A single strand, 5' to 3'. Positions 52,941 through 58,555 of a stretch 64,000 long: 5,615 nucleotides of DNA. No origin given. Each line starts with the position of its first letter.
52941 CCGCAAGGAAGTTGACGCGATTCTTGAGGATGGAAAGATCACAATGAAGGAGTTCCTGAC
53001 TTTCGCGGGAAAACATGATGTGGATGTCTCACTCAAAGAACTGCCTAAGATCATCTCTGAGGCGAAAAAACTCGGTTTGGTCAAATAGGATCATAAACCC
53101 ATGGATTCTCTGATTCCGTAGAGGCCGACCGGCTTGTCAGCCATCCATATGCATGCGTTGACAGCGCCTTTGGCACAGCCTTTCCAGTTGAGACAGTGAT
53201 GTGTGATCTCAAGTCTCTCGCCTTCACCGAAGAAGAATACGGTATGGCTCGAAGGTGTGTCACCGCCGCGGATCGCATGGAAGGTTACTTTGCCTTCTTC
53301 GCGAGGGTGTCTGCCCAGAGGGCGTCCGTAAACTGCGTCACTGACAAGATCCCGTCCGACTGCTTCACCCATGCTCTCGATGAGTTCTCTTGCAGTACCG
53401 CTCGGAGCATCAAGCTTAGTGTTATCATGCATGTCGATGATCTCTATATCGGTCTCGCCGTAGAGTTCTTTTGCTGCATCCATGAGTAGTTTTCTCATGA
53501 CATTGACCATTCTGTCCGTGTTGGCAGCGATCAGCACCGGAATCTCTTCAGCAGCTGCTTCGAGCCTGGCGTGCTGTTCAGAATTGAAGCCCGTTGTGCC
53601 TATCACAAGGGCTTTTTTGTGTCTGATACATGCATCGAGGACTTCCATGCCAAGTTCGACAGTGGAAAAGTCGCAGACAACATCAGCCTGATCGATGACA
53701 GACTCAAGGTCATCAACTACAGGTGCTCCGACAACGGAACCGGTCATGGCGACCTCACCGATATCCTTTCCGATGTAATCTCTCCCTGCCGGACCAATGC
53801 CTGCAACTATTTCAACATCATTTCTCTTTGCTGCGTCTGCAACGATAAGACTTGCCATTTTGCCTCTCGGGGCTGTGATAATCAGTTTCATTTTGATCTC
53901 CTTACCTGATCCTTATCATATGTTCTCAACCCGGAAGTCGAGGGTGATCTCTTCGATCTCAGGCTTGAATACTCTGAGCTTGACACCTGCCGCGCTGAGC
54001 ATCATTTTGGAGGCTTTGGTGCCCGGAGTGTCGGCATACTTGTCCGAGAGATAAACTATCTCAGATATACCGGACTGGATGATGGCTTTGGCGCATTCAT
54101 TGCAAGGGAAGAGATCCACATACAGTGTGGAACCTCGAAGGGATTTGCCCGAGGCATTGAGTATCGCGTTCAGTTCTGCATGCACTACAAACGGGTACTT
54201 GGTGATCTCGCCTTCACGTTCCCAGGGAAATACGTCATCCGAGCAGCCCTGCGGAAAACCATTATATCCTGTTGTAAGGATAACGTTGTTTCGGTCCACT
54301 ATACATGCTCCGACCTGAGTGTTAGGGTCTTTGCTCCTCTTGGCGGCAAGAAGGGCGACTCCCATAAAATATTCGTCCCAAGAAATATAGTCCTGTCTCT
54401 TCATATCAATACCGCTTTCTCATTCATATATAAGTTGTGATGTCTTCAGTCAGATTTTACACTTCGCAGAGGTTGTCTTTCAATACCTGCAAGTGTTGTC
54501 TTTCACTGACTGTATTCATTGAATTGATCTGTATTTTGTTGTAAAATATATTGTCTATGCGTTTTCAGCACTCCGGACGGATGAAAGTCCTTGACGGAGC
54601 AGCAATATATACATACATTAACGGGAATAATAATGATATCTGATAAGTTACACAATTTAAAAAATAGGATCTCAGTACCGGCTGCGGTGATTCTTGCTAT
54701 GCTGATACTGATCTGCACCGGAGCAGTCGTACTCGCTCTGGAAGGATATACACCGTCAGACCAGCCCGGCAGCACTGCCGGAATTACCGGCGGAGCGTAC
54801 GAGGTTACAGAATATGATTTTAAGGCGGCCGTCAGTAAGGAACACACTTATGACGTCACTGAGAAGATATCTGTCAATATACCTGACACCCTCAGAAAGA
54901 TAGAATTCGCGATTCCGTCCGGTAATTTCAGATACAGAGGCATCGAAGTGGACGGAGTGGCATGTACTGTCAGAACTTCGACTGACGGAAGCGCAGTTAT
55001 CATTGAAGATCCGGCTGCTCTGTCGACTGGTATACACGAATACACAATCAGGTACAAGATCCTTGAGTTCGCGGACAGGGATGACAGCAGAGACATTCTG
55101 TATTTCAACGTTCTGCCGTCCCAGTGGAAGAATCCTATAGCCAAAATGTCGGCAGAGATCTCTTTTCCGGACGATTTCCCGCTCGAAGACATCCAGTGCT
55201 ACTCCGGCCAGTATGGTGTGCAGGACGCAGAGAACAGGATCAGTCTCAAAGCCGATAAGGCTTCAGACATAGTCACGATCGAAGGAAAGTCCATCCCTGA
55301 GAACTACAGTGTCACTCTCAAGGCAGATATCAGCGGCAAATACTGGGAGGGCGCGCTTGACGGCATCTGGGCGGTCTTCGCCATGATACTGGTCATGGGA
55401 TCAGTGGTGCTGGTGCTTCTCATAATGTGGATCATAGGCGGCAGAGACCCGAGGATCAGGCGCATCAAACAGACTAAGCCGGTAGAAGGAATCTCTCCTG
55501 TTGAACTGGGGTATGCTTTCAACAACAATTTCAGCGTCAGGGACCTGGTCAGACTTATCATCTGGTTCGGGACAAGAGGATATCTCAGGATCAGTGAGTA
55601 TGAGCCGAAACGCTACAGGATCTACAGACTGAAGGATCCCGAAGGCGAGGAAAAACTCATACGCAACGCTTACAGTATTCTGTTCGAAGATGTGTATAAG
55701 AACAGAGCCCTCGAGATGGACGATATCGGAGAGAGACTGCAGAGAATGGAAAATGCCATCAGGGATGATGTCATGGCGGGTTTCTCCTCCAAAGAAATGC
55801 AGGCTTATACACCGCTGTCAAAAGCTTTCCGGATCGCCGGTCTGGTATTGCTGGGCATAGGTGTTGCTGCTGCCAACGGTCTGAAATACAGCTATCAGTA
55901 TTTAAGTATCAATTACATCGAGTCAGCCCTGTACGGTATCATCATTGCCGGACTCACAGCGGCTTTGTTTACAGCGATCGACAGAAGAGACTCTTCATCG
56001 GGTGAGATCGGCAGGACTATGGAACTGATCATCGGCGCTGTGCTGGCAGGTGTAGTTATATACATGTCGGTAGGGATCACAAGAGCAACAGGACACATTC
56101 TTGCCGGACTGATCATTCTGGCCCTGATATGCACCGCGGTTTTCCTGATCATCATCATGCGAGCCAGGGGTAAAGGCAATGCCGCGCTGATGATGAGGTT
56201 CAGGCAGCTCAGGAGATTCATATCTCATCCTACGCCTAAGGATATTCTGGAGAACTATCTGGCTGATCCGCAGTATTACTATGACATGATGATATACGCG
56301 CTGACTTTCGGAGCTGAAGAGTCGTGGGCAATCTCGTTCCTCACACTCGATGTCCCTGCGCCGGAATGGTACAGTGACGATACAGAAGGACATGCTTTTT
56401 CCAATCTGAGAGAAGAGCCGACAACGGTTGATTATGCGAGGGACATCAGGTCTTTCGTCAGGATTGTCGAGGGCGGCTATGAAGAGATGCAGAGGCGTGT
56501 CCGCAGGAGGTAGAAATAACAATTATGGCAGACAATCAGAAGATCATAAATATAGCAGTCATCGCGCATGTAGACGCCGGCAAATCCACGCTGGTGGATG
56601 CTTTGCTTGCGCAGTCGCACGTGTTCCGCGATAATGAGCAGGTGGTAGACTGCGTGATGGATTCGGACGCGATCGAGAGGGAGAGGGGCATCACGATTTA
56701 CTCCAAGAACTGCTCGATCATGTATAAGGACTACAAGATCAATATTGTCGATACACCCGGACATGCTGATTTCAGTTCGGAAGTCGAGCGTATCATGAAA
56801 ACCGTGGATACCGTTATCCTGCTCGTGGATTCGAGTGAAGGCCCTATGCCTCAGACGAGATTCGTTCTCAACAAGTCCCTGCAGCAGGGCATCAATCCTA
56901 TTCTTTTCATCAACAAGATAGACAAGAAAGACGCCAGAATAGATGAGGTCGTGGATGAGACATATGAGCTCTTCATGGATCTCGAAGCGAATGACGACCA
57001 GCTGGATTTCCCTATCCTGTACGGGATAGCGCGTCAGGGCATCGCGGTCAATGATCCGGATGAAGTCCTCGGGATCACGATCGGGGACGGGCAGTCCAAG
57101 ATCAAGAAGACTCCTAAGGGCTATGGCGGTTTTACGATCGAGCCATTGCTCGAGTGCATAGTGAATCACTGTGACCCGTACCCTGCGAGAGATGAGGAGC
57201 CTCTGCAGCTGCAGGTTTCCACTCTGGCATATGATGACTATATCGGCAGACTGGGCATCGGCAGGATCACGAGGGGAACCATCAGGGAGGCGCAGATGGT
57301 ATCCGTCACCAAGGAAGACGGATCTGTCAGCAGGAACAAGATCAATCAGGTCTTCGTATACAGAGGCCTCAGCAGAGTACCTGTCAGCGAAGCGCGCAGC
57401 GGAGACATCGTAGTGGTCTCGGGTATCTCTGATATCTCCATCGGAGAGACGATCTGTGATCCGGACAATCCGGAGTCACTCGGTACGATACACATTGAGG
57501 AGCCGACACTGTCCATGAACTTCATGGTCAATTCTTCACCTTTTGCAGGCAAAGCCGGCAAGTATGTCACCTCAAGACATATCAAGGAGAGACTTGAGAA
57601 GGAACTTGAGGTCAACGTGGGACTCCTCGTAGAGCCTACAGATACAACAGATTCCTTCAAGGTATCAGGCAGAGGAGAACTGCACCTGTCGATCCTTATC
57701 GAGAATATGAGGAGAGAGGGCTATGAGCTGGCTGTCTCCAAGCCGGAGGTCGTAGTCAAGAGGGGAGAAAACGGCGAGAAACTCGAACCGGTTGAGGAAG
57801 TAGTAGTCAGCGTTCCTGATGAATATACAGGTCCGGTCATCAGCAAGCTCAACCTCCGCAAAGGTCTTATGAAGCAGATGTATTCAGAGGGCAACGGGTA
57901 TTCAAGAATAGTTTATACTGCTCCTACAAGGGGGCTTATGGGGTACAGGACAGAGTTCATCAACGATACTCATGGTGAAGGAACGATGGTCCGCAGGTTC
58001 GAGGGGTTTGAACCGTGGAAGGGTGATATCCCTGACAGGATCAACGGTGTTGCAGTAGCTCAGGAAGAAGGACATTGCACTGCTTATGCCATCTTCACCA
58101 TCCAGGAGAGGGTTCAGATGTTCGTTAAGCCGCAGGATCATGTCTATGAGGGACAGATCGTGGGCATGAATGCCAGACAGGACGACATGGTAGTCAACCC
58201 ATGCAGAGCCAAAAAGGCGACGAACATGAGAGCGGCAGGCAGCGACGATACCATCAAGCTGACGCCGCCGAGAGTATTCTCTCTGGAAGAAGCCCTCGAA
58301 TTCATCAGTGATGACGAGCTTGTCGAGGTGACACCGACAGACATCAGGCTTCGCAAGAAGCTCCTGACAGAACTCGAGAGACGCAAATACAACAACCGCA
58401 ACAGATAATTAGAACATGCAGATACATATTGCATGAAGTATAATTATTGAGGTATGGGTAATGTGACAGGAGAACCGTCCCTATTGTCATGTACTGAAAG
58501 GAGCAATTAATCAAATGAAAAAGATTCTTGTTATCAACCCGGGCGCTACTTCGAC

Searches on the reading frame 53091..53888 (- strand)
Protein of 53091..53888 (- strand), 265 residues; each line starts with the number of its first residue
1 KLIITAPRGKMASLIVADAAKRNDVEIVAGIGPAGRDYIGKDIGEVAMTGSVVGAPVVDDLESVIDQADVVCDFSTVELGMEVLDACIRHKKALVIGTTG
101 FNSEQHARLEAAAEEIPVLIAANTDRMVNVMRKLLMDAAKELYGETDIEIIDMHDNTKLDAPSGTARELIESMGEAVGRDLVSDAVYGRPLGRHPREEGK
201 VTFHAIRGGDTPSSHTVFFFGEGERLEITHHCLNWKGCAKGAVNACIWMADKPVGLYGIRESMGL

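Call 72: search_protein_families(library=pfam, proteins=[window:53091-53888:-], max_evalue=0.000001)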
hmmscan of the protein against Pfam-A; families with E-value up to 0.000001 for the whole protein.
window:53091-53888:- (265 aa): 2 families
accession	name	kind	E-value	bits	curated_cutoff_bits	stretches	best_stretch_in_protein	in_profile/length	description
PF05173.19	DapB_C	-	5.9e-32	110.7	27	1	128-261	2-119/121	Dihydrodipicolinate reductase, C-terminus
PF01113.26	DapB_N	-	7.4e-31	107.3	25.6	1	1-123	2-123/124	Dihydrodipicolinate reductase, N-terminus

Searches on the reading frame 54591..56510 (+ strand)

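Call 12: search_protein_families(library=pfam, proteins=[window:54591-56510:+], max_evalue=0.00001)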
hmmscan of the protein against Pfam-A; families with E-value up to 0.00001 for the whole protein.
window:54591-56510:+ (640 aa): 2 families
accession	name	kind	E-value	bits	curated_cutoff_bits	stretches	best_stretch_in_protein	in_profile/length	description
PF09972.14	DUF2207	-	1.1e-14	55.4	24.4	1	72-242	2-167/172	Predicted membrane protein (DUF2207) N-terminal domain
PF20990.2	DUF2207_C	-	1.8e-13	51.3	33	1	297-580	9-244/247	Predicted membrane protein (DUF2207) C-terminal domain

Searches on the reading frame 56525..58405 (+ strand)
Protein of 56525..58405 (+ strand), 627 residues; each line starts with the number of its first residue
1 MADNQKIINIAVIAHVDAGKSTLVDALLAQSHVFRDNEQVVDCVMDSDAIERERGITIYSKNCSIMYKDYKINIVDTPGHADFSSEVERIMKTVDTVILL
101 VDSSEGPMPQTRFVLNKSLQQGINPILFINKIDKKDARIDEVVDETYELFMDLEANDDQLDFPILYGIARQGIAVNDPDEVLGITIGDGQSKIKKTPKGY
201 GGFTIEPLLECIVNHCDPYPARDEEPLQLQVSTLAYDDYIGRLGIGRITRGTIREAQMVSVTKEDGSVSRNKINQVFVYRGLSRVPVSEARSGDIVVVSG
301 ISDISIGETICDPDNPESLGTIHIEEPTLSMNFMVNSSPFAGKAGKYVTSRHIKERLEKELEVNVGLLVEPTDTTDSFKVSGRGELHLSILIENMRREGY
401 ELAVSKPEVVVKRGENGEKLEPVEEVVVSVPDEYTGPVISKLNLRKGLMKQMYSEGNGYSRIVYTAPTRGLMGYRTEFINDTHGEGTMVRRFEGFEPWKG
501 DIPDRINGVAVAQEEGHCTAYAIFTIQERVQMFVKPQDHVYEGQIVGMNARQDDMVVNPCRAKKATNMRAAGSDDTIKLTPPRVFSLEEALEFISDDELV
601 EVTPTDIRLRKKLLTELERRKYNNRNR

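Call 12: search_protein_families(library=pfam, proteins=[window:56525-58405:+], max_evalue=0.00001)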
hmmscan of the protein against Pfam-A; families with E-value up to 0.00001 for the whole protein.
window:56525-58405:+ (627 aa): 6 families
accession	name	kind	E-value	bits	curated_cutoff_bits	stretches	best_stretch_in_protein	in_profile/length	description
PF00009.33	GTP_EFTU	-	9.5e-55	185.5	26.5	1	6-215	2-185/188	Elongation factor Tu GTP binding domain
PF21018.2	BipA_C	-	7.5e-46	154.9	23.8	1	507-615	1-109/110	TypA/BipA C-terminal domain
PF00679.30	EFG_C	-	1.8e-22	79.6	27.9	1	419-505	2-88/89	Elongation factor G C-terminus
PF03144.31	GTP_EFTU_D2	-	3.8e-09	37.3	30.3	1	241-311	1-73/73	Elongation factor Tu domain 2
PF01926.29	MMR_HSR1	-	1.7e-07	31.8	21.9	1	10-131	2-113/113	50S ribosome-binding GTPase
PF22042.2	EF-G_D2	-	9.5e-07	29.3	27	1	231-312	6-83/84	Elongation factor G domain 2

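Call 67: find_homologous_proteins(query=window:56525-58405:+, max_evalue=1e-100)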
Query window:56525-58405:+ (627 aa): 7999 proteins with E <= 1e-100 among 8000 candidates; the best 120 are listed.
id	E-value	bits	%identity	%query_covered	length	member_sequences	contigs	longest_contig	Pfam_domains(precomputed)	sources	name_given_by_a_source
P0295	0.0e+0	1406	100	100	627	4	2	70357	PF21018.3,PF01926.30,PF00679.31,PF00009.34,PF03144.32,PF22042.3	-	-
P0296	0.0e+0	1354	96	100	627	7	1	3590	PF21018.3,PF01926.30,PF00679.31,PF00009.34,PF03144.32,PF22042.3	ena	-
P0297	0.0e+0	1330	95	100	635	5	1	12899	PF21018.3,PF01926.30,PF00679.31,PF00009.34,PF03144.32,PF22042.3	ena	-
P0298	0.0e+0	1291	91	100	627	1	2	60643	PF21018.3,PF01926.30,PF00679.31,PF00009.34,PF03144.32,PF22042.3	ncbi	-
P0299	0.0e+0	1277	91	100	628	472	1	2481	PF21018.3,PF01926.30,PF00679.31,PF00009.34,PF03144.32,PF22042.3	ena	-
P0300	0.0e+0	1271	90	100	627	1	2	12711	PF21018.3,PF01926.30,PF00679.31,PF00009.34,PF03144.32,PF22042.3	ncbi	-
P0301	0.0e+0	1270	91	99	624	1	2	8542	PF21018.3,PF01926.30,PF00679.31,PF00009.34,PF03144.32,PF22042.3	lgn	-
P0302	0.0e+0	1270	91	100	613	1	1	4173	PF21018.3,PF01926.30,PF00679.31,PF00009.34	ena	-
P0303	0.0e+0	1266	90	100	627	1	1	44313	PF21018.3,PF01926.30,PF00679.31,PF00009.34,PF03144.32,PF22042.3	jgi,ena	-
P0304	0.0e+0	1264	91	100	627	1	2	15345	PF21018.3,PF01926.30,PF00679.31,PF00009.34,PF03144.32,PF22042.3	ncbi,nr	ncbi:MAG: translational GTPase TypA [Mogibacterium sp.]|nr:translational GTPase TypA [Mogibacterium 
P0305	0.0e+0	1262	90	100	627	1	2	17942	PF21018.3,PF01926.30,PF00679.31,PF00009.34,PF03144.32,PF22042.3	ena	-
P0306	0.0e+0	1260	90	99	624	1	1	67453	PF21018.3,PF01926.30,PF00679.31,PF00009.34,PF03144.32,PF22042.3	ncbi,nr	ncbi:MAG: translational GTPase TypA [Clostridiales bacterium]|nr:translational GTPase TypA [Candidat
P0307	0.0e+0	1260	91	100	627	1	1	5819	PF21018.3,PF01926.30,PF00679.31,PF00009.34,PF03144.32,PF22042.3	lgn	-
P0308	0.0e+0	1260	90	100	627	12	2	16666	PF21018.3,PF01926.30,PF00679.31,PF00009.34,PF03144.32,PF22042.3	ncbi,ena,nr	ncbi:MAG: translational GTPase TypA [Mogibacterium sp.]|nr:translational GTPase TypA [Mogibacterium 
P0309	0.0e+0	1255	89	100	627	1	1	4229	PF21018.3,PF01926.30,PF00679.31,PF00009.34,PF03144.32,PF22042.3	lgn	-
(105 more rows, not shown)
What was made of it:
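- TypA is 91% identical to Mogibacterium sp. MAG proteins (call 67).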
